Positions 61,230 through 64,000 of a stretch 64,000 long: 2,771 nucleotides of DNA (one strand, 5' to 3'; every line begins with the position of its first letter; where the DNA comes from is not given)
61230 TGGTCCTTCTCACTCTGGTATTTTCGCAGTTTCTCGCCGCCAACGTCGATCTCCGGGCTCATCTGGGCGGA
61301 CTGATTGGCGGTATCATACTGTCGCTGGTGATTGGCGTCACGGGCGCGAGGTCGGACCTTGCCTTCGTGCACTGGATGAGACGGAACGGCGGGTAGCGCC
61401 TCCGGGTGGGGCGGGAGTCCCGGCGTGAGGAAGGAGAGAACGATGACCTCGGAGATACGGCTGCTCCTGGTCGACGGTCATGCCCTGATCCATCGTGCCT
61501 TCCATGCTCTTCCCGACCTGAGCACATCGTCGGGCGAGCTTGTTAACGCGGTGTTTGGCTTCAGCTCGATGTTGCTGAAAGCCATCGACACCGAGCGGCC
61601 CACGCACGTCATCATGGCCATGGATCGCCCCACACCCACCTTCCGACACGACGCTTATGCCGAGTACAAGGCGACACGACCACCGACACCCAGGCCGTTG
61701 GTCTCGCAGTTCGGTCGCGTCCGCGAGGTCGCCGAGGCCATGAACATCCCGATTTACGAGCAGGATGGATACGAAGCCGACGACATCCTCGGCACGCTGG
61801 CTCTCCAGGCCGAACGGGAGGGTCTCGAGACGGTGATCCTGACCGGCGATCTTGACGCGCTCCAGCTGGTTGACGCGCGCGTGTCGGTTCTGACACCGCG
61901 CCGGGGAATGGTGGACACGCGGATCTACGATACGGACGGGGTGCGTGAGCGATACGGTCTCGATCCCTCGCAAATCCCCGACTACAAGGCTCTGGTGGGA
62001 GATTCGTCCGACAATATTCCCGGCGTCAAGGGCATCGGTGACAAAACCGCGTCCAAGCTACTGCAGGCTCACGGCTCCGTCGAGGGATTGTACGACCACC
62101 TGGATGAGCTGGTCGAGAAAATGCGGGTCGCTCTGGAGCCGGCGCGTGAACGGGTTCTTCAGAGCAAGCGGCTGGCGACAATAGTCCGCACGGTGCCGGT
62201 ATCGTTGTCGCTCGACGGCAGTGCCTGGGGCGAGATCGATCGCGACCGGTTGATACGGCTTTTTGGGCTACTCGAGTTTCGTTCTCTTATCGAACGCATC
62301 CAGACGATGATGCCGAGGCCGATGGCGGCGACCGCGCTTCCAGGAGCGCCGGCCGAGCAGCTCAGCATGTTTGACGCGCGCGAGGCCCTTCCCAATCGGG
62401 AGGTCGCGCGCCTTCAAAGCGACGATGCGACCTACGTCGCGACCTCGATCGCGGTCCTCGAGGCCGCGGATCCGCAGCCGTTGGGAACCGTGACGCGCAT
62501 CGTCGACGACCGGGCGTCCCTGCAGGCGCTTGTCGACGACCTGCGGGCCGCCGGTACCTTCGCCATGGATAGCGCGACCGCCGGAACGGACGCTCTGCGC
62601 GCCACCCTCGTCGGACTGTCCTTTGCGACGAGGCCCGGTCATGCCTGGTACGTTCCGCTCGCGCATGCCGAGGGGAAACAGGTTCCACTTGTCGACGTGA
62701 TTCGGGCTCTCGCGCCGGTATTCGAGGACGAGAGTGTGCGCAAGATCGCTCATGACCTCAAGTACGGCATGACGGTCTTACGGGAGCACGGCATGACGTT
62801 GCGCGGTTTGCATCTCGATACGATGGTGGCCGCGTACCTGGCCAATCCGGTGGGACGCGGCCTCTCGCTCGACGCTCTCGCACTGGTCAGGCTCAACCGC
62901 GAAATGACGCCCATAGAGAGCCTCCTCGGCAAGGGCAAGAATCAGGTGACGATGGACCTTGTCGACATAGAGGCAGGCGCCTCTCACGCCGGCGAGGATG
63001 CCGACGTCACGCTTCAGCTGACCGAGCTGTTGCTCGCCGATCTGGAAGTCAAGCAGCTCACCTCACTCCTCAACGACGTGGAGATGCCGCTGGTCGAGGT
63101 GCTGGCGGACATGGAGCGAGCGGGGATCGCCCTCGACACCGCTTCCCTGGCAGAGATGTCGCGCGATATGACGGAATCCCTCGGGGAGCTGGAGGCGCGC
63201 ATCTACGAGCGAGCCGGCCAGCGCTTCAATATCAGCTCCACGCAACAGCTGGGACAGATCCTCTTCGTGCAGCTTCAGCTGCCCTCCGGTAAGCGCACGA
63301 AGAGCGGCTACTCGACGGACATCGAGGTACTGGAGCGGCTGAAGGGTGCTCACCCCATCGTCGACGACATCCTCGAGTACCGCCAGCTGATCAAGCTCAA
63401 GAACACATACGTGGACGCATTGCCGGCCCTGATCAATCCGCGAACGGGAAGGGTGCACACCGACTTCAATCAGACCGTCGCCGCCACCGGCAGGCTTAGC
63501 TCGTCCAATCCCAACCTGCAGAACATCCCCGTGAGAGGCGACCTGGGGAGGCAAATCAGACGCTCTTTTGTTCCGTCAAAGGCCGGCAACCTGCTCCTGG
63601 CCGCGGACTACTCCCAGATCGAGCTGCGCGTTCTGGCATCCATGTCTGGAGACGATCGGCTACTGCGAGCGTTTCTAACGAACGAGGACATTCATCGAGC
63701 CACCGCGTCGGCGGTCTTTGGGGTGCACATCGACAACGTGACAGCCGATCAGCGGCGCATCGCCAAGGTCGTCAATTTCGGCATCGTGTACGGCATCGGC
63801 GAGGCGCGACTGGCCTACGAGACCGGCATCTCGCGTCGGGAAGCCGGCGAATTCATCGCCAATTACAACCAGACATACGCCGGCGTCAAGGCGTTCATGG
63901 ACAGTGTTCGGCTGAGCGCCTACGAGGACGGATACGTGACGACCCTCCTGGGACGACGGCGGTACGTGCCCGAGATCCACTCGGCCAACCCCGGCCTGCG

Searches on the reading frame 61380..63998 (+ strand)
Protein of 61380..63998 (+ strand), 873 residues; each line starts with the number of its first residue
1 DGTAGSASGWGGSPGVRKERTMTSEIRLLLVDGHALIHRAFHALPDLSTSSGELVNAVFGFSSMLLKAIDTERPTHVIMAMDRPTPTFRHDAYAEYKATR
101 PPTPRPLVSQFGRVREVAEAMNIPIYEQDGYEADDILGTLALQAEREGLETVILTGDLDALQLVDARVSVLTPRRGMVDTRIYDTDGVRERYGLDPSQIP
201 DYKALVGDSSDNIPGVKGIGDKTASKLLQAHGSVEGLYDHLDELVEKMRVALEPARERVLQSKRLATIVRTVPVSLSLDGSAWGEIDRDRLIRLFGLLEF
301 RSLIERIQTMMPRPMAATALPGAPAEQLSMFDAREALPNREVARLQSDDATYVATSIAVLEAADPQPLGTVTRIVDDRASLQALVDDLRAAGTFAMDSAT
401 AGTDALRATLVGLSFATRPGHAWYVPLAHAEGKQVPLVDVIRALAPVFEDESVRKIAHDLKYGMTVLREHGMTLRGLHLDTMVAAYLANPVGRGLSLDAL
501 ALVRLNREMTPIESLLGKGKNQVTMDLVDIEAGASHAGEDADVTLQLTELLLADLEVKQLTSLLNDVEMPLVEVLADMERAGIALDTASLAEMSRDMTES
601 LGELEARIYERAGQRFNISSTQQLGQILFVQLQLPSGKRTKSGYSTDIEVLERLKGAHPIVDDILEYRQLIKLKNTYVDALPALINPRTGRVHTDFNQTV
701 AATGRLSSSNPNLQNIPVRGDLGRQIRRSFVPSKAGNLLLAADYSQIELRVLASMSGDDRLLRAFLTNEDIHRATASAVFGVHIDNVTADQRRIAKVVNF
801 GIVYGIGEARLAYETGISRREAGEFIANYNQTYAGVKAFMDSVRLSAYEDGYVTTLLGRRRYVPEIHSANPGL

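Call 24: search_protein_families(library=ncbifam, max_evalue=1e-10, proteins=[window:61380-63998:+])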
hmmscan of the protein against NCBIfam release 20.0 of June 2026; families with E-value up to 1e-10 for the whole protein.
window:61380-63998:+ (873 aa): 14 families
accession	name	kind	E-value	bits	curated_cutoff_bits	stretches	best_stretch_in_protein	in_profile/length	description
NF004397.1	PRK05755.1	equivalog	7.6e-286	951.2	720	1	27-871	2-794/889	DNA polymerase I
TIGR00593.1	pola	equivalog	1.4e-255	850.9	600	1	28-870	1-794/890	DNA polymerase I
NF011539.0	PRK14975.1-3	equivalog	1.9e-75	254.4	640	1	372-862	47-533/628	bifunctional 3'-5' exonuclease/DNA polymerase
NF011547.0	PRK14976.1-4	equivalog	1e-71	241.6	305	1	27-308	3-289/291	5'-3' exonuclease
NF011540.0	PRK14975.1-4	equivalog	2.1e-53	181.8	601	1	456-862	73-482/576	bifunctional 3'-5' exonuclease/DNA polymerase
NF011546.0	PRK14976.1-3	equivalog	6e-53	180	347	1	27-309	4-292/297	5'-3' exonuclease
NF011541.0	PRK14975.2-1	equivalog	3.8e-51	174.2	871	1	399-871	38-541/645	bifunctional 3'-5' exonuclease/DNA polymerase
NF007017.0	PRK09482.1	equivalog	1e-43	149.8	261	1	26-278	3-249/257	flap endonuclease Xni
NF011545.0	PRK14976.1-2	equivalog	3.5e-41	141.4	434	1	26-278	7-263/287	5'-3' exonuclease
NF038380.1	phage_DpoZ_1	exception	8e-41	140.1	500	1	393-862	4-510/607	aminoadenine-incorporating DNA polymerase DpoZ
NF011542.0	PRK14975.2-2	equivalog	1.8e-30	105.8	1061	1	664-870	476-686/802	bifunctional 3'-5' exonuclease/DNA polymerase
NF011543.0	PRK14975.2-3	equivalog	1.1e-27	96.5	1139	1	670-870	521-725/853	bifunctional 3'-5' exonuclease/DNA polymerase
NF038381.1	phage_DpoZ_2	exception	5.7e-15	54.6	350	1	568-841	315-614/754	aminoadenine-incorporating DNA polymerase DpoZ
NF011538.0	PRK14975.1-1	equivalog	1.6e-12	46.7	389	1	657-861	253-429/557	bifunctional 3'-5' exonuclease/DNA polymerase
